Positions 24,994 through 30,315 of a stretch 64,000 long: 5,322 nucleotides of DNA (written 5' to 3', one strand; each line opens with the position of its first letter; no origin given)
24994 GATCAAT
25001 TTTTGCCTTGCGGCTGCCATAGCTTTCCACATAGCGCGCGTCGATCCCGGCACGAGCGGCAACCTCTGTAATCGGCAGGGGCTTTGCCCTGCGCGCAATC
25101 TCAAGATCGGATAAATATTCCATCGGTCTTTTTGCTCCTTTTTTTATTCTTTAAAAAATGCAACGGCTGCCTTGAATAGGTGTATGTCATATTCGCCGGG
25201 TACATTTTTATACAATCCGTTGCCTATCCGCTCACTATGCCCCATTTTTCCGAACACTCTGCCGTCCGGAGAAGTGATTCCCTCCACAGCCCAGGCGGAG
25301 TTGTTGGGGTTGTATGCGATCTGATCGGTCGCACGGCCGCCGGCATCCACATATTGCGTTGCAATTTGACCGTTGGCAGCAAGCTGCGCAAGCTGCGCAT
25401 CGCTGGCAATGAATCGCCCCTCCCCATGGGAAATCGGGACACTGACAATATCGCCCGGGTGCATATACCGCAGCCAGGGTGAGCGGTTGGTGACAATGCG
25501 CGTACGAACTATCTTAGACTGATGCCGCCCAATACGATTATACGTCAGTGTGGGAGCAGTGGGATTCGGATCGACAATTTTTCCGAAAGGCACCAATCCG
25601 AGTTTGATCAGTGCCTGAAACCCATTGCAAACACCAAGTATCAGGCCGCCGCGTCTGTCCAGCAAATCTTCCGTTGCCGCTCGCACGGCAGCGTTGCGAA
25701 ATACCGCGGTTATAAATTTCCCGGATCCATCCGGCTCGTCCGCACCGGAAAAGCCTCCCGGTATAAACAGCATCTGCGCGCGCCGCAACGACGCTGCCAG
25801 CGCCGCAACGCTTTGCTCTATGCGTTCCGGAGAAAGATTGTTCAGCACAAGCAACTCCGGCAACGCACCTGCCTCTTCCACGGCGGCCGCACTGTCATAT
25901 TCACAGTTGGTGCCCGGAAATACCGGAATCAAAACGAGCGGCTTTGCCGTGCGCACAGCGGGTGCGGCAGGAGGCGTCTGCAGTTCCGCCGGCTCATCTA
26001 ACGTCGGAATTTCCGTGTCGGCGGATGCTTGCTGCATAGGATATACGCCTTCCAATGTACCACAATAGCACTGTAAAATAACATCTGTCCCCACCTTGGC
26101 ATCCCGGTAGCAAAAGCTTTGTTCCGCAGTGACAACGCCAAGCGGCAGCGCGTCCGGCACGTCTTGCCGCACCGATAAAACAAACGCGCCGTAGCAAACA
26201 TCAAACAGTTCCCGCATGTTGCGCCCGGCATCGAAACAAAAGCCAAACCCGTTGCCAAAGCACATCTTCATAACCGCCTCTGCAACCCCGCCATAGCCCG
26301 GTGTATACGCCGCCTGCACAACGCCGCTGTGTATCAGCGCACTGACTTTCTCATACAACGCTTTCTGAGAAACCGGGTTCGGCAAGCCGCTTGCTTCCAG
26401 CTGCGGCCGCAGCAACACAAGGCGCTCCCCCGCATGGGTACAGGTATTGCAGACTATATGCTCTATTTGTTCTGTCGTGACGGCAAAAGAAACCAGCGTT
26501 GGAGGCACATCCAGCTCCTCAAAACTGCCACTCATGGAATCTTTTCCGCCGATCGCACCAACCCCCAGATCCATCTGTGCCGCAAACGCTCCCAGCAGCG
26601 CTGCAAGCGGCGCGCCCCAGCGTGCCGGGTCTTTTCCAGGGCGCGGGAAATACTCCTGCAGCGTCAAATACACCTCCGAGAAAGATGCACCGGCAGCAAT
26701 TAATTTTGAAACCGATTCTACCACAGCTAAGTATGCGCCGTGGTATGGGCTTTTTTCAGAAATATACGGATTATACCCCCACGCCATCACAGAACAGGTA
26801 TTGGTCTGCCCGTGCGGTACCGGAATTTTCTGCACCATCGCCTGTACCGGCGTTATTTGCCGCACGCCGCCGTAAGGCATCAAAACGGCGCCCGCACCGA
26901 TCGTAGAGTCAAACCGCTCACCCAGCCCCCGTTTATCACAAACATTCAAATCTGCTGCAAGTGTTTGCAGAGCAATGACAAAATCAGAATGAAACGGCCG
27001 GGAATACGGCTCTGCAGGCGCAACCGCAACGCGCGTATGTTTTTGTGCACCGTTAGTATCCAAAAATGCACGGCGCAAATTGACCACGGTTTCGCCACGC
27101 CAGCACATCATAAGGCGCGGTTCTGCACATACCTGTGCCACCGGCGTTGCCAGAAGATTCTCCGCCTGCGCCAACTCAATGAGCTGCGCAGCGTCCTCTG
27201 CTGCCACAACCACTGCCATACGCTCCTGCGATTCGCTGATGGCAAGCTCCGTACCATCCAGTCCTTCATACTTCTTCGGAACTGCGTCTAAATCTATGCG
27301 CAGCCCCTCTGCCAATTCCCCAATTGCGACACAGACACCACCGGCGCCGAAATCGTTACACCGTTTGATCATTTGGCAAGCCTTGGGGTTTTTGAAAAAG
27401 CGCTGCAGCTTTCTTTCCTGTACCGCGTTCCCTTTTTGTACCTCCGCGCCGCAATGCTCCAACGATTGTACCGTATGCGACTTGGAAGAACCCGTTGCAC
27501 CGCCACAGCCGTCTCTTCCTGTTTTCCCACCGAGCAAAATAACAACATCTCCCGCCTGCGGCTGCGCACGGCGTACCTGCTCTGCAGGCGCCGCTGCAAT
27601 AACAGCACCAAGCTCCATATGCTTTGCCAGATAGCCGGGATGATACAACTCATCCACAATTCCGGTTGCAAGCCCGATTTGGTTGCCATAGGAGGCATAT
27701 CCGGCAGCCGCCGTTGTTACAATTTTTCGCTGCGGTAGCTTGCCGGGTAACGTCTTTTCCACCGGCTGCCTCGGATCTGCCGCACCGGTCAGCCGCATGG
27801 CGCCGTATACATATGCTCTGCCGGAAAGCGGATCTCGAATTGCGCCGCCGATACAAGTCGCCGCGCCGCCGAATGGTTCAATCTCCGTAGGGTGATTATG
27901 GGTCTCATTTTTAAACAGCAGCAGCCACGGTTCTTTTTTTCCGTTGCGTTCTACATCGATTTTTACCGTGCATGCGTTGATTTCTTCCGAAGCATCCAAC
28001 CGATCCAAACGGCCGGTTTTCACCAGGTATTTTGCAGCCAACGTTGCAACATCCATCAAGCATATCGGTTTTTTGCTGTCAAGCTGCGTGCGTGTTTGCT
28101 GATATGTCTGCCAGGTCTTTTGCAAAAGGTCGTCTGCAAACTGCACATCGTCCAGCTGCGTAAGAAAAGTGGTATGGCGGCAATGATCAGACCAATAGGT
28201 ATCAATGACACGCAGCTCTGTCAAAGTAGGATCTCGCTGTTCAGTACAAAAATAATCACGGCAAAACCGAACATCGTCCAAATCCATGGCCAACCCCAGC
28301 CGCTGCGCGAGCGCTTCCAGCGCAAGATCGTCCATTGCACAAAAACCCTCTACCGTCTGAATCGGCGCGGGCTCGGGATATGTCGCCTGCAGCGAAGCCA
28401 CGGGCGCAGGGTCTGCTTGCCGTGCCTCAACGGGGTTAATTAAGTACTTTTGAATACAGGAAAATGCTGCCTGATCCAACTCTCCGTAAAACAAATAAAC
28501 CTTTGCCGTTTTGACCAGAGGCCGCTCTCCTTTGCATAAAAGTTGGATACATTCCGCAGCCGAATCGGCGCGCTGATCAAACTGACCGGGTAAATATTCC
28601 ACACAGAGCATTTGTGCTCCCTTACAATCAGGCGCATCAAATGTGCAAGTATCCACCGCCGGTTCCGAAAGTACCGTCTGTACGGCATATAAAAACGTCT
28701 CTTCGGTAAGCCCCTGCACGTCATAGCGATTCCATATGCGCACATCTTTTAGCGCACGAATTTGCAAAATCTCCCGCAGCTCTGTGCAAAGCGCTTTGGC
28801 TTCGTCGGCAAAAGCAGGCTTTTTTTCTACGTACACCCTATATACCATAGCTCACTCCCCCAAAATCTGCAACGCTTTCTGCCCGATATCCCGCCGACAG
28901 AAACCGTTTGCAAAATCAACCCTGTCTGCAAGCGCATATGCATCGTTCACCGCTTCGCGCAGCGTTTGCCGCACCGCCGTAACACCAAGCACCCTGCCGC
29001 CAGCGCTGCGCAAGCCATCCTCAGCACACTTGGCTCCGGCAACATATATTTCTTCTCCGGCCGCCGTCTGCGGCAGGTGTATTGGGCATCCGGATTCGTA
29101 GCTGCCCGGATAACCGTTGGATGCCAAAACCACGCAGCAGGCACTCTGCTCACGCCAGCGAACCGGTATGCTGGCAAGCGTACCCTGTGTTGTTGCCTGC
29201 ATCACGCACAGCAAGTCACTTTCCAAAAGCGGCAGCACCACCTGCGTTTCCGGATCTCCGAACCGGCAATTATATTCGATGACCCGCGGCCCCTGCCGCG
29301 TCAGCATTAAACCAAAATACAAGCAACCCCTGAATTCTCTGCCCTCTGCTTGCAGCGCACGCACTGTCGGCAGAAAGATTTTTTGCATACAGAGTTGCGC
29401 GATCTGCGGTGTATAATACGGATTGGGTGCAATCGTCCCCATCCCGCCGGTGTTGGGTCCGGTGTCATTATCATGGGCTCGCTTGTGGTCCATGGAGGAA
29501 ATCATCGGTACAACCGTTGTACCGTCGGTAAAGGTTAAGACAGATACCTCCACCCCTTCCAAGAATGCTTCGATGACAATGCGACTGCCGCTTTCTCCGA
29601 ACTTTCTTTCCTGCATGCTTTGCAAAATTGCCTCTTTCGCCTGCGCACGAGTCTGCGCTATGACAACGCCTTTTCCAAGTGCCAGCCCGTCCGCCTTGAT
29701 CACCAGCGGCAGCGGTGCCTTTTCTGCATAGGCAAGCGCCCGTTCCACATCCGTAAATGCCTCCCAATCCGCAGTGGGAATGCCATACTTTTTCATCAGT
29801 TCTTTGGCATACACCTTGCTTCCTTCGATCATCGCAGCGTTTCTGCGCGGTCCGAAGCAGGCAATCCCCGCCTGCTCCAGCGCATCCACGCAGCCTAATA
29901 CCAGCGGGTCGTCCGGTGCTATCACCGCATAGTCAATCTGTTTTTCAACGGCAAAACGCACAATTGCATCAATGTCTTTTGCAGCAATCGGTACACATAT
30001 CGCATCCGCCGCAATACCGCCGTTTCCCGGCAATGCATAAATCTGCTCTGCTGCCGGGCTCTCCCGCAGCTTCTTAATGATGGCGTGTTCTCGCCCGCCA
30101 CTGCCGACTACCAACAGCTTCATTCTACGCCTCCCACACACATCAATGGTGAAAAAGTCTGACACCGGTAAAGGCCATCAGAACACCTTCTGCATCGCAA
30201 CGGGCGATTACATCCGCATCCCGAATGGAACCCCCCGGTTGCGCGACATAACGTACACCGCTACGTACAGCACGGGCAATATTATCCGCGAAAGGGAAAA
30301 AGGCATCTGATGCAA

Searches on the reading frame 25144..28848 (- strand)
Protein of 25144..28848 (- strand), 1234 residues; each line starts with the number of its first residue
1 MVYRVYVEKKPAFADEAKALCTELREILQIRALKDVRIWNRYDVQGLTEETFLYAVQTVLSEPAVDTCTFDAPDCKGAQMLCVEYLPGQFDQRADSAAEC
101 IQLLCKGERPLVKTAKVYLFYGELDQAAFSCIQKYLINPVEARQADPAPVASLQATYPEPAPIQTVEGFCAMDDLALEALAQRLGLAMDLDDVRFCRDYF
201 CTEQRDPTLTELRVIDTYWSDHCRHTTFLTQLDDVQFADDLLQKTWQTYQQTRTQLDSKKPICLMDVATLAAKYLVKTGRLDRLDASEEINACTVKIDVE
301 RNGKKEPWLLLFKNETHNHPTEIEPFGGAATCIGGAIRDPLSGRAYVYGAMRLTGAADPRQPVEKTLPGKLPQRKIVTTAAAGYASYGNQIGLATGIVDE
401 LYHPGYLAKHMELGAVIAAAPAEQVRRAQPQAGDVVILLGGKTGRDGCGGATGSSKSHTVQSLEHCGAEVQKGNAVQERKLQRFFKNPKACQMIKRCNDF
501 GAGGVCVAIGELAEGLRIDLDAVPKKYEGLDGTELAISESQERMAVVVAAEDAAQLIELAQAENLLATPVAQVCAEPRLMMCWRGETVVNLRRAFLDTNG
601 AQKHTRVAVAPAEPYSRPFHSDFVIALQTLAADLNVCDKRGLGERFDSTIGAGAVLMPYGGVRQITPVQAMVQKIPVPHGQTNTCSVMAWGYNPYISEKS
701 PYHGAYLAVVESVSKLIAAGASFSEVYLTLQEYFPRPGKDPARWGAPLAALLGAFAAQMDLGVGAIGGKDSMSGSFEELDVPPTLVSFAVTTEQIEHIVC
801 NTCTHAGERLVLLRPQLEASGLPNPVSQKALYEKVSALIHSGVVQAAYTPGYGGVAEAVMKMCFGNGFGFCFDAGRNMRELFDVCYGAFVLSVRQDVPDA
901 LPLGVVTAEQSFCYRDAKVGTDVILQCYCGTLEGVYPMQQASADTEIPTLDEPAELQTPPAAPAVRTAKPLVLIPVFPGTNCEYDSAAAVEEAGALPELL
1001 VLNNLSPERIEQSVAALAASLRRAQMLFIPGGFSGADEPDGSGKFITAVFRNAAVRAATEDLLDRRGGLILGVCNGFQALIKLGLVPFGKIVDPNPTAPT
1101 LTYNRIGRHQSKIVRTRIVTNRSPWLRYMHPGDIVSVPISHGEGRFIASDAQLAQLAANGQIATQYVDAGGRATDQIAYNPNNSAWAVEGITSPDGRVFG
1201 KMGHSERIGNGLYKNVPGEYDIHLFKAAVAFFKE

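Call 25: search_protein_families(library=pfam, proteins=[window:25144-28848:-], max_evalue=0.001)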
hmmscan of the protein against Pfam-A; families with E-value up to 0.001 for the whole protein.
window:25144-28848:- (1234 aa): 4 families
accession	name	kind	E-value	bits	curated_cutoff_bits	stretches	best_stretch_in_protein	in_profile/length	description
PF13507.12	GATase_5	-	3.8e-76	256.1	27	1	969-1232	1-260/260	CobB/CobQ-like glutamine amidotransferase domain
PF02769.27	AIRS_C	-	2.8e-28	99.5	23.1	1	431-578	1-150/156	AIR synthase related protein, C-terminal domain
PF18072.6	FGAR-AT_linker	-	2.3e-10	41.2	26.6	1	177-225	1-49/50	Formylglycinamide ribonucleotide amidotransferase linker domain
PF00586.29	AIRS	-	4.1e-06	27.6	24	0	694-772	26-96/112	AIR synthase related protein, N-terminal domain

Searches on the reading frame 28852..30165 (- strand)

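Call 25: search_protein_families(library=pfam, proteins=[window:28852-30165:-], max_evalue=0.001)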
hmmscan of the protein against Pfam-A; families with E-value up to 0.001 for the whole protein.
window:28852-30165:- (437 aa): 7 families
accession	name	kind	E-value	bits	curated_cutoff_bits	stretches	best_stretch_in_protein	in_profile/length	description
PF01071.24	GARS_A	-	2.5e-75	253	27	1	115-307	1-194/194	Phosphoribosylglycinamide synthetase, ATP-grasp (A) domain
PF02844.21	GARS_N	-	1.8e-35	122.1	29.5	1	15-114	1-100/100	Phosphoribosylglycinamide synthetase, N domain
PF02843.22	GARS_C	-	4.7e-26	91.4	34.8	1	342-430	1-92/92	Phosphoribosylglycinamide synthetase, C domain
PF02786.22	CPSase_L_D2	-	2.2e-09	37.6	19.8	1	117-257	2-139/211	Carbamoyl-phosphate synthase L chain, ATP binding domain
PF02222.28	ATP-grasp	-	3.5e-05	24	27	1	123-215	2-92/179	ATP-grasp domain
PF13549.11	ATP-grasp_5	-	8.7e-05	22.4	27.6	1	118-160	13-55/221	ATP-grasp domain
PF13535.11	ATP-grasp_4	-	0.00049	20.2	27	1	151-231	2-92/160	ATP-grasp domain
